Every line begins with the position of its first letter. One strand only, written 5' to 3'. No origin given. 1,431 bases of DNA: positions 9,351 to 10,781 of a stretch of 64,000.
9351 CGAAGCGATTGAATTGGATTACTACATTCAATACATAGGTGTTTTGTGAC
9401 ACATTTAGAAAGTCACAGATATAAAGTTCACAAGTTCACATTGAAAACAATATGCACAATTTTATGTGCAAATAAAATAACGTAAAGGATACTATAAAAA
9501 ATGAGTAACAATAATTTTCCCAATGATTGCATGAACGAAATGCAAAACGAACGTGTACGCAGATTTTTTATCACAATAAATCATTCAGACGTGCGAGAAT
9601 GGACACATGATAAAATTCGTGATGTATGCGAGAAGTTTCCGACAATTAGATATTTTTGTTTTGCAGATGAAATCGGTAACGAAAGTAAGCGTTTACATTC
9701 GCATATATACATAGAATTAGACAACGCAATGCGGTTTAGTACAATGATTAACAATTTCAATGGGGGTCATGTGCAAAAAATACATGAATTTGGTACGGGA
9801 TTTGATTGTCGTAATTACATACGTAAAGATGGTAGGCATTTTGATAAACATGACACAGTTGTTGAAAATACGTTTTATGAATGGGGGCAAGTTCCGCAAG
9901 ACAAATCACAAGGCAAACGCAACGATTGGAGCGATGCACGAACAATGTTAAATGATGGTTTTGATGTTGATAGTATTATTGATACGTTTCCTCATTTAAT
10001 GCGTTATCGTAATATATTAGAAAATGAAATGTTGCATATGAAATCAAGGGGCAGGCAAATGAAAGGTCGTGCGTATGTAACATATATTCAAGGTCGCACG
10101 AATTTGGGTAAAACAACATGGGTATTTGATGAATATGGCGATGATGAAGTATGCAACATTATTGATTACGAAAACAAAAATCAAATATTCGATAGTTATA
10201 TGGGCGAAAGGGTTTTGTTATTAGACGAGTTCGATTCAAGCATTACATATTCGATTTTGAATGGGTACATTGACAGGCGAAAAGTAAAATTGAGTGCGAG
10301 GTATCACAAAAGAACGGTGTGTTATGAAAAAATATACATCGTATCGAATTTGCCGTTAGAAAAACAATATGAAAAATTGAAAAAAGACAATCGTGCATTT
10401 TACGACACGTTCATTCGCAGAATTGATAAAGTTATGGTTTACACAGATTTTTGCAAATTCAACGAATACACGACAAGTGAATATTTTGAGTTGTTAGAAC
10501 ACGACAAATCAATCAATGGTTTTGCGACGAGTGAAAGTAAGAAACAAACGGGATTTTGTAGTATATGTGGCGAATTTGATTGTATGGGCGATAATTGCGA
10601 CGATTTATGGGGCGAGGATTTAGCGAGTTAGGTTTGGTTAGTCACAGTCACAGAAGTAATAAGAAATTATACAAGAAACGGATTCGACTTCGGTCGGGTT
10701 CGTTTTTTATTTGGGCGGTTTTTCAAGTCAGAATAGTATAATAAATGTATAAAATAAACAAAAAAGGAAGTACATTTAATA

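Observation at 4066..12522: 8.4-kb integrative element in tRNA-Pro(CGG) with a perfect 17-bp att duplication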

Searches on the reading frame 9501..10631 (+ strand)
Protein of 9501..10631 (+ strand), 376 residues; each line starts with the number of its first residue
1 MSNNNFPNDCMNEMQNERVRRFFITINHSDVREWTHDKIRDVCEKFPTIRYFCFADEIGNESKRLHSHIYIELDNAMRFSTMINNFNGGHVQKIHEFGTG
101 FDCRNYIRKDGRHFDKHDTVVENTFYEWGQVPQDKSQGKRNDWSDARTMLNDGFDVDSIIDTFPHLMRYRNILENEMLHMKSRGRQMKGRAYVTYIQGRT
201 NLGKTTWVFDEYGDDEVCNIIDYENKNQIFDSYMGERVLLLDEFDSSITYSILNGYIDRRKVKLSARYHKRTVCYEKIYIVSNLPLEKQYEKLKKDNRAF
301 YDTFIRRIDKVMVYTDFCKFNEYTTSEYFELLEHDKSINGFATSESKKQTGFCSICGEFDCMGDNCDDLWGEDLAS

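Call 8: search_protein_families(library=pfam, proteins=[window:9501-10631:+], max_evalue=0.1)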
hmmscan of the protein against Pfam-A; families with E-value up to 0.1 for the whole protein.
window:9501-10631:+ (376 aa): 2 families
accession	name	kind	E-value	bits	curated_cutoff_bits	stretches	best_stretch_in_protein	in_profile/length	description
PF00910.28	RNA_helicase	-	0.0021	19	21.5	1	195-264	2-82/105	RNA helicase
PF02407.22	Viral_Rep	-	0.019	15.7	26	0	48-94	22-68/82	Putative viral replication protein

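Call 9: search_protein_families(library=phrogs, proteins=[window:9501-10631:+], max_evalue=0.01)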
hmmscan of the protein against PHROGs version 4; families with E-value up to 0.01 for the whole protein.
window:9501-10631:+ (376 aa): 0 families

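Call 10: find_homologous_proteins(query=window:9501-10631:+)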
Query window:9501-10631:+ (376 aa): 5 proteins with E <= 0.001 among 865 candidates.
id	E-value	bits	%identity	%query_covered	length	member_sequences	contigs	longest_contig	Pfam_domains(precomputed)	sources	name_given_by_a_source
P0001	1.7e-261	885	100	100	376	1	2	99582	-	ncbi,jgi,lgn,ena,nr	ncbi:MAG: hypothetical protein FWE06_03740 [Oscillospiraceae bacterium]|nr:hypothetical protein [Osc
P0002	1.2e-69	254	43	82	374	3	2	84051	PF02407.23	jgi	-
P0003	2.4e-54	203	37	80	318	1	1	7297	PF02407.23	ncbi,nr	ncbi:replication protein [Erysipelotrichaceae bacterium OttesenSCG-928-M19]|nr:replication protein [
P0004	1.5e-47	181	36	80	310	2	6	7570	PF00910.29,PF02407.23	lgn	-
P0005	2.9e-46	177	34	84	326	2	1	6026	-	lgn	-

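Call 11: search_solved_structures(query=window:9501-10631:+, max_evalue=1)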
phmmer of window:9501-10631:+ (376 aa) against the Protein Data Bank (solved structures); distinct sequences matched with E-value up to 1: 2.
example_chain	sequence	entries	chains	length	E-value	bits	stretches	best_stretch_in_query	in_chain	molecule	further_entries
7lar_A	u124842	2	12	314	6e-05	25.8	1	126-283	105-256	ATP-dependent helicase Rep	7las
8xms_A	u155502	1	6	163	0.79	12.2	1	193-287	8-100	Replication-associated protein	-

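Call 12: find_encoding_contigs(protein=P0001, flank=10000, max_places=6)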
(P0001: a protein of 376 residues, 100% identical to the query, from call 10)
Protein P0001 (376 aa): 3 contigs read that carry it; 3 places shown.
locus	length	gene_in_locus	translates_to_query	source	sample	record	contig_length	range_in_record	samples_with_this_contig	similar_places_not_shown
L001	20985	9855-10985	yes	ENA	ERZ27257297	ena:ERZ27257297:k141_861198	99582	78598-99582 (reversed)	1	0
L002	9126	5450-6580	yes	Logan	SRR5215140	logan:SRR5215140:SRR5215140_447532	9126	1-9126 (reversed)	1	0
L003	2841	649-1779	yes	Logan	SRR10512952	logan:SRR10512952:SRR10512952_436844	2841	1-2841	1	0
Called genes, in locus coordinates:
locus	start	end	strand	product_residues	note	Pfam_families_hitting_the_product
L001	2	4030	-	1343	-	?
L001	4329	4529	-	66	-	-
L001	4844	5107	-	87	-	PF12844:HTH_19 (weak), PF13443:HTH_26 (weak), PF01381:HTH_3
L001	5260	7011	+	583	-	-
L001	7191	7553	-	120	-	-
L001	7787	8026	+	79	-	-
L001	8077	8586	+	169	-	-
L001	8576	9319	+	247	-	PF01580:FtsK_SpoIIIE (faint)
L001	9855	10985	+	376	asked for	-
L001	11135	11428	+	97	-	-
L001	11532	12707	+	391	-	PF13102:Phage_int_SAM_5 (weak), PF14659:Phage_int_SAM_3, PF00589:Phage_integrase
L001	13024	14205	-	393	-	PF07690:MFS_1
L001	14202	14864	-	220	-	PF00440:TetR_N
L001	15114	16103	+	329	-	PF04392:ABC_sub_bind, PF13407:Peripla_BP_4 (weak)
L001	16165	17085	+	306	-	PF02653:BPD_transp_2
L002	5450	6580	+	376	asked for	-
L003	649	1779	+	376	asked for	-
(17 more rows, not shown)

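Call 13: find_encoding_contigs(protein=P0002, flank=10000, max_places=6)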
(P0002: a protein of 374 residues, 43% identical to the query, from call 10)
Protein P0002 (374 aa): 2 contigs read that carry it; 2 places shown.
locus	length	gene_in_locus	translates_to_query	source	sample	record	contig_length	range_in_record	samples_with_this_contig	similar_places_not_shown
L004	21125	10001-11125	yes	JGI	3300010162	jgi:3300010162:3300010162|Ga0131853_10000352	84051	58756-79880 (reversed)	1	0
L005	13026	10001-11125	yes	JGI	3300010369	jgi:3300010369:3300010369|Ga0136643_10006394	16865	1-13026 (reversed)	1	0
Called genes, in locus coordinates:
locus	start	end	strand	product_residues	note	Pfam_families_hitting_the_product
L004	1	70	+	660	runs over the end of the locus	PF00270:DEAD (faint), PF04851:ResIII, PF17757:UvrB_inter, PF27431:UvrB_3rd, PF00271:Helicase_C, PF12344:UvrB, PF02151:UVR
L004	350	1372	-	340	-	PF13354:Beta-lactamase2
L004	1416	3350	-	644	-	PF05569:Peptidase_M56, PF14580:LRR_9 (faint), PF12799:LRR_4, PF13855:LRR_8 (weak), PF12799:LRR_4 (weak)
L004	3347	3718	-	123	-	PF03965:Penicillinase_R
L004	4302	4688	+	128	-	PF12647:RNHCP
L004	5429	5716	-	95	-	PF01381:HTH_3, PF12844:HTH_19, PF13443:HTH_26 (weak)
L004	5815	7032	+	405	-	PF00395:SLH (weak), PF00188:CAP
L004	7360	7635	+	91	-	-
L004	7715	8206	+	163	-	-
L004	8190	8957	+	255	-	-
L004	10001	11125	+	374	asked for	PF02407:Viral_Rep (faint)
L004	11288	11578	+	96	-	-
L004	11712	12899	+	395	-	PF13102:Phage_int_SAM_5, PF14659:Phage_int_SAM_3, PF00589:Phage_integrase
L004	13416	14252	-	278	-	PF08843:AbiEii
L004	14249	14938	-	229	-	-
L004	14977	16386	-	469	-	PF14659:Phage_int_SAM_3 (weak), PF01381:HTH_3 (weak), PF13443:HTH_26, PF00589:Phage_integrase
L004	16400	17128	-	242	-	PF01381:HTH_3, PF12844:HTH_19 (weak)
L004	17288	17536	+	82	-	PF12728:HTH_17 (weak)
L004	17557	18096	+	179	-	PF02498:Bro-N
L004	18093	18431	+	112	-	PF21983:NikA-like, PF05713:MobC (weak)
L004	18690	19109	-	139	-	PF03852:Vsr, PF18741:MTES_1575 (faint)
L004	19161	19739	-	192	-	-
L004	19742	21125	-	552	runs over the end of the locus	PF04471:Mrr_cat, PF00270:DEAD (weak), PF04851:ResIII, PF18766:SWI2_SNF2, PF00271:Helicase_C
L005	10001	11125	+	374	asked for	PF02407:Viral_Rep (faint)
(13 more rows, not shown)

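Call 14: find_encoding_contigs(protein=P0003, flank=10000, max_places=4)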
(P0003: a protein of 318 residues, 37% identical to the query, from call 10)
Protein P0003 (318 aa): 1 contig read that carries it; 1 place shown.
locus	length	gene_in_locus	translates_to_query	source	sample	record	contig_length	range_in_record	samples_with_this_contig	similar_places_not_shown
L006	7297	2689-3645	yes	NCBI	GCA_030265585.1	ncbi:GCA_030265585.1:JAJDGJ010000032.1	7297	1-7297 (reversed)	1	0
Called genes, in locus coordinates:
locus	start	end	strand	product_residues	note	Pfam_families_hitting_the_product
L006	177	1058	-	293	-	-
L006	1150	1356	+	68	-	PF12844:HTH_19, PF13443:HTH_26 (weak), PF13560:HTH_31 (weak), PF01381:HTH_3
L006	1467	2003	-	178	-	-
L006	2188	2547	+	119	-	-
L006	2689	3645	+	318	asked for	PF02407:Viral_Rep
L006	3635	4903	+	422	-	PF01580:FtsK_SpoIIIE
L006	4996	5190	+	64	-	PF11372:DUF3173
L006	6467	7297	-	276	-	PF00958:GMP_synt_C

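Call 15: find_encoding_contigs(protein=P0004, flank=10000, max_places=6)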
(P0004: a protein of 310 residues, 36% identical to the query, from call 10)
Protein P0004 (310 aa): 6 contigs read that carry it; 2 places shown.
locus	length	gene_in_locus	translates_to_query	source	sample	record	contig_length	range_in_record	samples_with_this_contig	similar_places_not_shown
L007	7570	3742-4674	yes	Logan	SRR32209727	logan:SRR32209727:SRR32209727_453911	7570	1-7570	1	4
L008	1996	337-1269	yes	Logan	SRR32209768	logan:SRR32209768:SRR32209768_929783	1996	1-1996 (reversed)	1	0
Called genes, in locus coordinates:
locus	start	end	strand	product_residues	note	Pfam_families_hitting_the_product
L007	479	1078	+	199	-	PF18813:PBECR4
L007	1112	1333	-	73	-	PF13443:HTH_26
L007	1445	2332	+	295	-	-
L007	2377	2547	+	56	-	-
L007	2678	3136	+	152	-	-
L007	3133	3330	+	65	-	-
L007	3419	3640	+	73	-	-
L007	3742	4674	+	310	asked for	PF02407:Viral_Rep, PF00910:RNA_helicase (weak)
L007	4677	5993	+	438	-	PF01580:FtsK_SpoIIIE (faint)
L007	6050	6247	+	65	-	PF12728:HTH_17 (weak)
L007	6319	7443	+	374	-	PF14659:Phage_int_SAM_3 (weak), PF00589:Phage_integrase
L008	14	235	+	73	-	-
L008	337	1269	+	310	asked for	PF02407:Viral_Rep, PF00910:RNA_helicase (weak)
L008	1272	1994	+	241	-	?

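Call 16: find_encoding_contigs(protein=P0005, flank=10000, max_places=4)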
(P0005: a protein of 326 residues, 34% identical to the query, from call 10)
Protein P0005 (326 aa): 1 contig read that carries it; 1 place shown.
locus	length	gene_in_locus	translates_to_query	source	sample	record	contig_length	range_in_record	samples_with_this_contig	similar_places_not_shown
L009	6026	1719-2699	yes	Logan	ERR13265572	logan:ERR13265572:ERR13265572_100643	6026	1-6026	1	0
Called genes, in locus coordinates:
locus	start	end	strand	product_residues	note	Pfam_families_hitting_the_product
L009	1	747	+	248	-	?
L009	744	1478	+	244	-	-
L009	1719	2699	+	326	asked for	-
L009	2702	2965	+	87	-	PF12728:HTH_17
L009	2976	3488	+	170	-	PF02899:Phage_int_SAM_1 (faint), PF13102:Phage_int_SAM_5 (weak), PF14659:Phage_int_SAM_3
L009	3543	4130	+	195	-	PF00589:Phage_integrase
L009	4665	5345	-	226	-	-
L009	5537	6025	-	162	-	?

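Call 35: find_related_loci(query=A1, collection=viral_contigs, flank=10000)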
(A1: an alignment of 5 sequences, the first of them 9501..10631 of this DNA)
Query A1 (376 aa) in viral_contigs; peptide patterns used: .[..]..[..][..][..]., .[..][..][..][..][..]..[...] (x = any residue, [..] = any of these).
85 stretches matched a pattern; 32 encode a relative of the query (tblastn E <= 1e-3); 32 distinct loci.
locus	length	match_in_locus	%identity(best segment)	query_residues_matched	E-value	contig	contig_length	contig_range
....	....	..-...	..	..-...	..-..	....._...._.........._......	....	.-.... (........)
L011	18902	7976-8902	35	20-330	3e-55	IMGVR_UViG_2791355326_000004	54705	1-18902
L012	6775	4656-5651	33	14-348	1e-53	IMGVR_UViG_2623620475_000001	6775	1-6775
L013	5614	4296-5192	34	14-316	1e-52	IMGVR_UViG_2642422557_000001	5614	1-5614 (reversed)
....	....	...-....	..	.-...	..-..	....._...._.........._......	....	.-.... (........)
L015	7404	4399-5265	36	20-312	4e-51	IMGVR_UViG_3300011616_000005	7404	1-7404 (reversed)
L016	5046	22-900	34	20-316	2e-50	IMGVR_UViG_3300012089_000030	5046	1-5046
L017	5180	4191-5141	31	10-333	2e-50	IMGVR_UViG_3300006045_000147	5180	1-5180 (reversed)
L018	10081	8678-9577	35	12-315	3e-49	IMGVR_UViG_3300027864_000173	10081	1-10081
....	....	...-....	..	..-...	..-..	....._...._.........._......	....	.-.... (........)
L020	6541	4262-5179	32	20-329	6e-49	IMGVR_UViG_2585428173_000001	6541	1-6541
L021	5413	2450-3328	33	17-316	4e-49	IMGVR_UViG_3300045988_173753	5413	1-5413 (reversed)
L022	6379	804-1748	32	10-329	6e-49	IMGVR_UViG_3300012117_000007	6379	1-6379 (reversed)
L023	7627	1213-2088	33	20-315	6e-49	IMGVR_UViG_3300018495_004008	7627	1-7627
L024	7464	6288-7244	32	11-343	6e-49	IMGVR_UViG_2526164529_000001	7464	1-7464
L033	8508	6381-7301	34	5-315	7e-47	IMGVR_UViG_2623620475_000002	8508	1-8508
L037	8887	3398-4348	33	20-341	9e-45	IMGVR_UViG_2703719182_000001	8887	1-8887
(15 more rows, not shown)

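Call 36: find_related_loci(query=A1, collection=genome_contigs, flank=10000)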
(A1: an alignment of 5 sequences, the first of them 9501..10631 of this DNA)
Query A1 (376 aa) in genome_contigs; peptide patterns used: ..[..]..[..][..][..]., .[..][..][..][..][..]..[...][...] (x = any residue, [..] = any of these).
281 stretches matched a pattern; 238 encode a relative of the query (tblastn E <= 1e-3); the best 80 are kept; 79 distinct loci.
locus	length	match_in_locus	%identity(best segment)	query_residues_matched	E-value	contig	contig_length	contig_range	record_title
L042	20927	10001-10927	43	18-326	3e-71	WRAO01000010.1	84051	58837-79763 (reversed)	MAG: Oscillospiraceae bacterium isolate Lab288P1bin4 Ga0131853_10000352, whole genome shotgun sequence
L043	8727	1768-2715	36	14-331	8e-61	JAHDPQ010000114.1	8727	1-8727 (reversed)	MAG: Oscillospiraceae bacterium isolate SM1-B17.1 k141_63383, whole genome shotgun sequence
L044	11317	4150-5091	35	14-329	2e-60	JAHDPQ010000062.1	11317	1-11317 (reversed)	MAG: Oscillospiraceae bacterium isolate SM1-B17.1 k141_20099, whole genome shotgun sequence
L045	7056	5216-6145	38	15-329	3e-59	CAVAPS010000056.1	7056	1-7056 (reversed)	Desulfovibrio piger isolate H07606-L1_cleanbin_000019 genome assembly, contig: Spades_H07606-L1_contig_7804, whole genom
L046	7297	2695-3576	37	15-312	4e-57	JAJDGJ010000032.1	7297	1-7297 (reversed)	Erysipelotrichaceae bacterium OttesenSCG-928-M19 AH-928-M19_NODE_32, whole genome shotgun sequence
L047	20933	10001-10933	39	15-329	8e-56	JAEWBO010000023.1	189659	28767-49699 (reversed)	MAG: Bacillota bacterium isolate OH_PBB_253 k127_144489, whole genome shotgun sequence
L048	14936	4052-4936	37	14-314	1e-55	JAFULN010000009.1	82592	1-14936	MAG: Erysipelotrichaceae bacterium isolate RGIG4604 Roe_deer_Rectum-3__c1131, whole genome shotgun sequence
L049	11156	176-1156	36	14-341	4e-55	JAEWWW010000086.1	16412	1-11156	MAG: Bacillota bacterium isolate OH_SFB_115 k127_966868, whole genome shotgun sequence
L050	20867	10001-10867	36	11-308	1e-54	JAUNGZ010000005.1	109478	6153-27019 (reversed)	MAG: Eubacteriales bacterium isolate S27M_St_5 NODE_76_length_109478_cov_12.684783, whole genome shotgun sequence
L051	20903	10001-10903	36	11-315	8e-55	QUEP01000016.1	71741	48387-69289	Clostridium sp. OF03-18AA OF03-18AA.Scaf16, whole genome shotgun sequence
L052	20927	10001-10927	35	20-330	1e-54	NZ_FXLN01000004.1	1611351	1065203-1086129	Clostridium merdae strain Marseille-P2953, whole genome shotgun sequence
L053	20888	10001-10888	35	14-315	3e-54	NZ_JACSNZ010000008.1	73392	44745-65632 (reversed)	Pseudoflavonifractor capillosus strain An386a An386a_contig-110_7, whole genome shotgun sequence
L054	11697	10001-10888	35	14-315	3e-54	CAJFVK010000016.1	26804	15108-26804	uncultured Oscillospiraceae bacterium isolate Chicken_20_mag_60 genome assembly, contig: MAGpy_11413_20_idba_bin_60_fasc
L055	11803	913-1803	36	15-314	5e-54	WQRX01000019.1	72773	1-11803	MAG: Defluviitaleaceae bacterium isolate Co191P1bin64 JGI24694J35173_10000103, whole genome shotgun sequence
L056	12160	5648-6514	35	20-311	7e-54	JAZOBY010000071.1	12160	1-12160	MAG: Faecousia sp. isolate T1900044757_TS20190223.MAGScoT_cleanbin_000050 SGB_2309_k141_1475645, whole genome shotgun se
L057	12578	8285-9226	35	15-329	2e-53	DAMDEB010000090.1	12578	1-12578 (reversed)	MAG TPA_asm: Caproiciproducens sp. isolate CTOTU50380 NODE_736_length_12578_cov_2.681067, whole genome shotgun sequence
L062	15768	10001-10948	34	11-329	2e-52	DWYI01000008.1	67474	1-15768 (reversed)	MAG TPA_asm: Candidatus Allofournierella merdavium isolate ChiBcec4-1730 ChiBcec4__C12830_L67474_SAMN08009756, whole gen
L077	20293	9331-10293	31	10-331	3e-50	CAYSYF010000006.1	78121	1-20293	MAG TPA_asm: uncultured Ruminococcus sp. isolate SRP315200_co1_116 genome assembly, contig: NODE_189_length_78121_cov_13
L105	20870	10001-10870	36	20-315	3e-48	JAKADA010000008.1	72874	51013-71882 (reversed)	MAG: Bacillota bacterium isolate WH4.bin38 NODE_218_length_72874_cov_3.131456, whole genome shotgun sequence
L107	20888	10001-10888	34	12-311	4e-48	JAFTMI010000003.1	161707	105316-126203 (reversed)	MAG: Oscillospiraceae bacterium isolate RGIG3949 Roe_deer_Cecum-3__c1683, whole genome shotgun sequence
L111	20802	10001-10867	35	20-314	8e-48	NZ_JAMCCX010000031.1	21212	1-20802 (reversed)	Alicyclobacillus sp. SP_1 NODE_32_length_21212_cov_209.031228, whole genome shotgun sequence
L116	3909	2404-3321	32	20-332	1e-47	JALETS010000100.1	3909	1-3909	MAG: Lachnospiraceae bacterium isolate SUG327 k141_4407855, whole genome shotgun sequence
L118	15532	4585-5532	33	7-329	2e-47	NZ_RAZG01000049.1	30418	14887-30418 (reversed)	Roseburia sp. 1XD42-69 Scaffold48_1, whole genome shotgun sequence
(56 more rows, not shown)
